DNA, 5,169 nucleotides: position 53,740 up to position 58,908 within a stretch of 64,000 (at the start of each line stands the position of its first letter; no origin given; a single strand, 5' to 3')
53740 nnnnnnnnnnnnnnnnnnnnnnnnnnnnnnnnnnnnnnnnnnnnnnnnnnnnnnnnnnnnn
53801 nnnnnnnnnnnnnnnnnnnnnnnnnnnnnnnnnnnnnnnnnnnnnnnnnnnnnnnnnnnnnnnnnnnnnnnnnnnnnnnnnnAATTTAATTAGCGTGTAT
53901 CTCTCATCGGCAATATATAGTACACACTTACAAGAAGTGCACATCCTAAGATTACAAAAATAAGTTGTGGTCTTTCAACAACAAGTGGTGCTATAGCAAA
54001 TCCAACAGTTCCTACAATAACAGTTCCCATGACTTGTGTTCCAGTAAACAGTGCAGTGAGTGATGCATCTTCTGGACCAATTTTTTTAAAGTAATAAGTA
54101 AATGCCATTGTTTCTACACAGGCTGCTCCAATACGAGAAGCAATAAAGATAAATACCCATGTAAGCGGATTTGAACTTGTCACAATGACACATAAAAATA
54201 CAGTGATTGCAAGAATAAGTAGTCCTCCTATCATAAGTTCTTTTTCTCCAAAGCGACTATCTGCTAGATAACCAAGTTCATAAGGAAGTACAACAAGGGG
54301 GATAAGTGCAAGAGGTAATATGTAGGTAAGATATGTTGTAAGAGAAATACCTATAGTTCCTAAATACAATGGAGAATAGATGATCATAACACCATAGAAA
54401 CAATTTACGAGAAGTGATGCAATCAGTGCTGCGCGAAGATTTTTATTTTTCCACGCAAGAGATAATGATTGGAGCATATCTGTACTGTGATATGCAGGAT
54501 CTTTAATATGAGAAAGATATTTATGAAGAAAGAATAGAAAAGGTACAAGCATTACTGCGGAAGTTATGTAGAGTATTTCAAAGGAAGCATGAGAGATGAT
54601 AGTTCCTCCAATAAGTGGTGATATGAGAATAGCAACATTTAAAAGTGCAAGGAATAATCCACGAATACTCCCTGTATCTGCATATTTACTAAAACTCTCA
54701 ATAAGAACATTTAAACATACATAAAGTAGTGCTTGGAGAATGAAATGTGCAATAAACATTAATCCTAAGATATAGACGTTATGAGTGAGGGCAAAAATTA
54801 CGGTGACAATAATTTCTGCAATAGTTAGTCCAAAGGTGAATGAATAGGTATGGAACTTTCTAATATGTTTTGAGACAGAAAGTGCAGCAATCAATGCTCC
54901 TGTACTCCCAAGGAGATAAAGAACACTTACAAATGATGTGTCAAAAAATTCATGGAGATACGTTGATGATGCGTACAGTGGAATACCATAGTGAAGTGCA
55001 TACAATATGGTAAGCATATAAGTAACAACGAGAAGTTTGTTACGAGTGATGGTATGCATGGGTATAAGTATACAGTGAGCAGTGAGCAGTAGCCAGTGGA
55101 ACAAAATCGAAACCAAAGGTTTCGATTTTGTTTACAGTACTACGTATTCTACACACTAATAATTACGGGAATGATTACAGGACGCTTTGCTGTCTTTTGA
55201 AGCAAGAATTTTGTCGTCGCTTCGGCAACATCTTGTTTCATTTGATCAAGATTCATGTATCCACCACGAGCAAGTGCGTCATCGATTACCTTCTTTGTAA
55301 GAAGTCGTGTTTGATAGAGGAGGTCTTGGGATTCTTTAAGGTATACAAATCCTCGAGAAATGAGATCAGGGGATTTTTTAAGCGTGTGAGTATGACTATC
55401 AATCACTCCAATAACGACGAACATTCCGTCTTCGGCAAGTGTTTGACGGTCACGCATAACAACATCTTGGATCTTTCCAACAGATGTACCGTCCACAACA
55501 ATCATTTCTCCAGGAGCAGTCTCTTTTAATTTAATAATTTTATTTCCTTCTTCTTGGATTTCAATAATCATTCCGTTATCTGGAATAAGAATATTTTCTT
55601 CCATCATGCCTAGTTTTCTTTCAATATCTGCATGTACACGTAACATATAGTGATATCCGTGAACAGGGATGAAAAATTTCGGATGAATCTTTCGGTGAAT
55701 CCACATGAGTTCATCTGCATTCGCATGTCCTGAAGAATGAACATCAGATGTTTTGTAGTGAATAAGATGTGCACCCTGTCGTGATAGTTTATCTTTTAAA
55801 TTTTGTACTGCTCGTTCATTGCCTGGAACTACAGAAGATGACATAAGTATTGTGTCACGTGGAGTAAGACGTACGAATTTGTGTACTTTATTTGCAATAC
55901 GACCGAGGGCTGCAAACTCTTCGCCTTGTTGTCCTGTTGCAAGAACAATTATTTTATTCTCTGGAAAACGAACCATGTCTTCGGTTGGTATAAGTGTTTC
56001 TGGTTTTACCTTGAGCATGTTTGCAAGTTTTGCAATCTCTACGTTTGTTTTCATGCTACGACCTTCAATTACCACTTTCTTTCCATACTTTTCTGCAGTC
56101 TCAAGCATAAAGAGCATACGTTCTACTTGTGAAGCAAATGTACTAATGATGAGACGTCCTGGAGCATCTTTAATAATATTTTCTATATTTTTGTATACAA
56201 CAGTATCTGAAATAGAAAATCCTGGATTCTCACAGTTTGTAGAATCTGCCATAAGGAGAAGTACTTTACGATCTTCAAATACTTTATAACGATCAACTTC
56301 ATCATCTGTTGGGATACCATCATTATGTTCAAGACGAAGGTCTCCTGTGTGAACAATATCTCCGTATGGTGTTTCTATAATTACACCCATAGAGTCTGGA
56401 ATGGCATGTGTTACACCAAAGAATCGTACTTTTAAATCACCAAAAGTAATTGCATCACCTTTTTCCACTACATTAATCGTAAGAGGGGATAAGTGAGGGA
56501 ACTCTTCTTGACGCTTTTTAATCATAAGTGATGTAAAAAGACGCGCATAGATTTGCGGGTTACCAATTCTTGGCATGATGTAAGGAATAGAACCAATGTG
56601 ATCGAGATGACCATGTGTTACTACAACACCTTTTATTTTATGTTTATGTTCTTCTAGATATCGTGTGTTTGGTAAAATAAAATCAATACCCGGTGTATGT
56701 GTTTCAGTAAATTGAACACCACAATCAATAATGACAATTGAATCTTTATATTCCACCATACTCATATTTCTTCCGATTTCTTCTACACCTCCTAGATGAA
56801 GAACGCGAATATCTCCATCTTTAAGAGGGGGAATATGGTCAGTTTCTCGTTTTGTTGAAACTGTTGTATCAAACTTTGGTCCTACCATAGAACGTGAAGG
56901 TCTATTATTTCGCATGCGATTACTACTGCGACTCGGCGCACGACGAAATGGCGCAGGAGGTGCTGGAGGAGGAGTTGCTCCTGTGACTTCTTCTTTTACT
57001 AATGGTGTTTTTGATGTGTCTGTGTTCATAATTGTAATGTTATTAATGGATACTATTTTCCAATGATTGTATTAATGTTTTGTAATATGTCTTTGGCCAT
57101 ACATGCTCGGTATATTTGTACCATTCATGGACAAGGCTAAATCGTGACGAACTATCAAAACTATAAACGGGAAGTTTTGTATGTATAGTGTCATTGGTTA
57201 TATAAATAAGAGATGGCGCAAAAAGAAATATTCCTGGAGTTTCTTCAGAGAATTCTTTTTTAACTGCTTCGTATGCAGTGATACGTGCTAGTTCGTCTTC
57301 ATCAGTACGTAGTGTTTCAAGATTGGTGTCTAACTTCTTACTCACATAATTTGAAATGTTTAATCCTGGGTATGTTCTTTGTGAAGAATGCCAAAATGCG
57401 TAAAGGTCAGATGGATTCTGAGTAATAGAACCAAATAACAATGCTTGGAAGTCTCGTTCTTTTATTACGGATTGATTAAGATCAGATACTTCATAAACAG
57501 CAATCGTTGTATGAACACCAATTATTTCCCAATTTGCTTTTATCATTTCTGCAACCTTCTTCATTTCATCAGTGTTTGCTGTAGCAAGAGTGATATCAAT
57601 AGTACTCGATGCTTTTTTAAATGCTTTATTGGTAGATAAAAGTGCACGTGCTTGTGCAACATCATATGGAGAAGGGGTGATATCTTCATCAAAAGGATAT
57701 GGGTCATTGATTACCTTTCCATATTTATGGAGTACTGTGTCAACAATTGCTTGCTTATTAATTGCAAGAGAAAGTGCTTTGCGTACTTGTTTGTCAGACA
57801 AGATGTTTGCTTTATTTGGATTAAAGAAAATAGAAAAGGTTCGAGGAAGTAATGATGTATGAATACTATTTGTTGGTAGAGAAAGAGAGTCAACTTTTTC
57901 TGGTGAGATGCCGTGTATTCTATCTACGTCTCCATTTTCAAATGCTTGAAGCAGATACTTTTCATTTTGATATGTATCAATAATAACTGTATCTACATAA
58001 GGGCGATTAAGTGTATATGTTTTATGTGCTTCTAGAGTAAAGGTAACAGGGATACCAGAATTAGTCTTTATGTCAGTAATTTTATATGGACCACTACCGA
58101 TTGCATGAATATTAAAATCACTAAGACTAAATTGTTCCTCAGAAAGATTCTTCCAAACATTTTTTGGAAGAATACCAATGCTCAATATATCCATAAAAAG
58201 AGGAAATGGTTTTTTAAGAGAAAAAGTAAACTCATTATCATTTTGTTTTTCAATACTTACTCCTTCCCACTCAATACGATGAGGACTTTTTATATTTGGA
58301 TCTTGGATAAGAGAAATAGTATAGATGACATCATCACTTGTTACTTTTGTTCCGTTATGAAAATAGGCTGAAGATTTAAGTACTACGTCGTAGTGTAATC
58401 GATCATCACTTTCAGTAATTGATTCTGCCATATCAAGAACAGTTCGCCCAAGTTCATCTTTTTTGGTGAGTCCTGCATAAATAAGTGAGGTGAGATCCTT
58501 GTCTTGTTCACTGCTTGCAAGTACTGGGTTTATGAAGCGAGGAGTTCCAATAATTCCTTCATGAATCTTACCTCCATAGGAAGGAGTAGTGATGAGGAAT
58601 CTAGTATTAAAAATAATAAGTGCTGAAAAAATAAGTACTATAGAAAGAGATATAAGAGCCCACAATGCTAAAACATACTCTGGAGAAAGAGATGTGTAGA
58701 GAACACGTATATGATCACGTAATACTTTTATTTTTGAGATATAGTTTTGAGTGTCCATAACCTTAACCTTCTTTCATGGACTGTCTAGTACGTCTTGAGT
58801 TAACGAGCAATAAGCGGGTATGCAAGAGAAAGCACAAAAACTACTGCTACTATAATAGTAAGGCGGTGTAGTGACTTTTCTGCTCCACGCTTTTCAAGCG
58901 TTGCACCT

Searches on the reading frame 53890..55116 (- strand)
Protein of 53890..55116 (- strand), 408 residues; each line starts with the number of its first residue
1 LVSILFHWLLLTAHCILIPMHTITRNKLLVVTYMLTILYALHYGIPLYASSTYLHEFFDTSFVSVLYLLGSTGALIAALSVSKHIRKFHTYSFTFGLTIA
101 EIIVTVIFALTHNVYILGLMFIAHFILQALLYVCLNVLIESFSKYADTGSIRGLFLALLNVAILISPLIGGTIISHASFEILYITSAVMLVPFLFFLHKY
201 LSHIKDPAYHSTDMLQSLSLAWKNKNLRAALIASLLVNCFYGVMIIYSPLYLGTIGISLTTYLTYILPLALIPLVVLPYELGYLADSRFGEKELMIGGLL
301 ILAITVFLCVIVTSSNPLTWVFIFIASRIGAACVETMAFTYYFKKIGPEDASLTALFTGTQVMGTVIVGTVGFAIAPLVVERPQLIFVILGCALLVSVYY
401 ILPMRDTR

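Call 17: search_protein_families(library=pfam, proteins=[window:53890-55116:-], max_evalue=0.01)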
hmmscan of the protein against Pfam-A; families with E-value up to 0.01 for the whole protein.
window:53890-55116:- (408 aa): 1 family
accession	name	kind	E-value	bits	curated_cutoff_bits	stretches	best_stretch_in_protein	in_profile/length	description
PF07690.21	MFS_1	-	8.4e-22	78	33.4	2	36-358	5-336/347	Major Facilitator Superfamily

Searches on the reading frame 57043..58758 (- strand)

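Call 17: search_protein_families(library=pfam, proteins=[window:57043-58758:-], max_evalue=0.01)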
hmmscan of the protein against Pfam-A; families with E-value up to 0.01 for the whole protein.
window:57043-58758:- (571 aa): 1 family
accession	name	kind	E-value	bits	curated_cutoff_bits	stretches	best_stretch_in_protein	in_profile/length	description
PF00496.27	SBP_bac_5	-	8.1e-64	216.5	32.4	1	107-458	3-360/368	Bacterial extracellular solute-binding proteins, family 5 Middle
